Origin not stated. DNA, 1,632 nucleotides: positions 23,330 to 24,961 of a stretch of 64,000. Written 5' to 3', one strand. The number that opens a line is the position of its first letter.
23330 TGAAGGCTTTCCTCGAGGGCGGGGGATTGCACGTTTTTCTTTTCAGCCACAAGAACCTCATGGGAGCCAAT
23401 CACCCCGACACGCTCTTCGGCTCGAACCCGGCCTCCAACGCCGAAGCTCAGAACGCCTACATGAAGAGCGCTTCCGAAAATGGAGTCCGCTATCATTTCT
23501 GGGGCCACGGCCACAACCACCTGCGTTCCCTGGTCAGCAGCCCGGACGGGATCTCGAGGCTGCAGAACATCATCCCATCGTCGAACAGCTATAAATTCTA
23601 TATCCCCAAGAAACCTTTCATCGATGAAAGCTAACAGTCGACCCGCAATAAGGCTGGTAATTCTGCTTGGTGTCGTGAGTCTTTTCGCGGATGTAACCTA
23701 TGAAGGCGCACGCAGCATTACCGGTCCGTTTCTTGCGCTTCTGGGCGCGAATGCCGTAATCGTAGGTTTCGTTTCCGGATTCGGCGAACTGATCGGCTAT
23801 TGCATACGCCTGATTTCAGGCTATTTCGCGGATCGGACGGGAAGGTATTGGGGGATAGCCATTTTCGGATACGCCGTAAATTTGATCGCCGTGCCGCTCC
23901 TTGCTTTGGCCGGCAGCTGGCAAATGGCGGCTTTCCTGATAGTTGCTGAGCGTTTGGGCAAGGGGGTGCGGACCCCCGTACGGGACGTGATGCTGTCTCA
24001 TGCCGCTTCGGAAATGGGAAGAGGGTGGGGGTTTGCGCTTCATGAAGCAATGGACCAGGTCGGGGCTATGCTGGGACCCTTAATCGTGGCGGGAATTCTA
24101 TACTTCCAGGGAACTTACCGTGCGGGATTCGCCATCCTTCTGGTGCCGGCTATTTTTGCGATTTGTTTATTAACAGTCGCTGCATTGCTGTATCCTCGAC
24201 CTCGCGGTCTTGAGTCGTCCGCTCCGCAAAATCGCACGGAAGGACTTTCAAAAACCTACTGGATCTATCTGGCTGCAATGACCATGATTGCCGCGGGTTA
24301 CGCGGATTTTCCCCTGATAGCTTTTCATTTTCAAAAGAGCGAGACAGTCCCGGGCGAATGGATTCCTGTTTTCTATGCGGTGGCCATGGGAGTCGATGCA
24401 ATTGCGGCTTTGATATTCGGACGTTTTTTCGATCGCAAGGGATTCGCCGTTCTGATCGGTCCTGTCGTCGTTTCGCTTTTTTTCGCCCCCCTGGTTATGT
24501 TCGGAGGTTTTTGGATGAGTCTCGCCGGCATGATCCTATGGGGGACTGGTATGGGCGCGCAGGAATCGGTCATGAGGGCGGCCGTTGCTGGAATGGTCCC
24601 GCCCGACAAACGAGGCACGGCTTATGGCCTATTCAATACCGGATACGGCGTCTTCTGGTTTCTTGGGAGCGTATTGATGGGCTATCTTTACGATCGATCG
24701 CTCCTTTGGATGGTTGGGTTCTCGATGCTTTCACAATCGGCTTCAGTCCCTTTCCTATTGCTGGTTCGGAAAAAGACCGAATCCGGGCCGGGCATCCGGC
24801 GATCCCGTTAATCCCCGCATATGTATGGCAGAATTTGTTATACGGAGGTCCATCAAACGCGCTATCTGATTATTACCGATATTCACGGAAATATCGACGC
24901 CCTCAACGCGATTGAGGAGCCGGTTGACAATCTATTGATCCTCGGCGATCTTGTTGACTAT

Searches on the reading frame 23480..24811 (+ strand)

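Call 3: search_protein_families(library=pfam, proteins=[window:23480-24811:+])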
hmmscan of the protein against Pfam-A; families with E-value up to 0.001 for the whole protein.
window:23480-24811:+ (443 aa): 1 family
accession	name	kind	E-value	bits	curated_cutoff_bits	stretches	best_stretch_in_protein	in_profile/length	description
PF07690.21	MFS_1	-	3.2e-37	128.7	33.4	2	77-396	11-346/347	Major Facilitator Superfamily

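Call 9: search_protein_families(library=ncbifam, proteins=[window:23480-24811:+])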
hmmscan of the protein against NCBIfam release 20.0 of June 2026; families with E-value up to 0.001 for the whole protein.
window:23480-24811:+ (443 aa): 3 families
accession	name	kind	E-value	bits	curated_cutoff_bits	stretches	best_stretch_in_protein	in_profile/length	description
TIGR00880.1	2_A_01_02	superfamily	0.00015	21.9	131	0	307-430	12-136/141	multidrug resistance protein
NF012207.0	tet_MFS_H_J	exception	0.00024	20.2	700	1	296-434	44-183/392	Tet(H)/Tet(J) family tetracycline efflux MFS transporter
NF012195.0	tet_MFS_H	exception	0.00037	19.7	840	1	297-431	45-180/392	tetracycline efflux MFS transporter Tet(H)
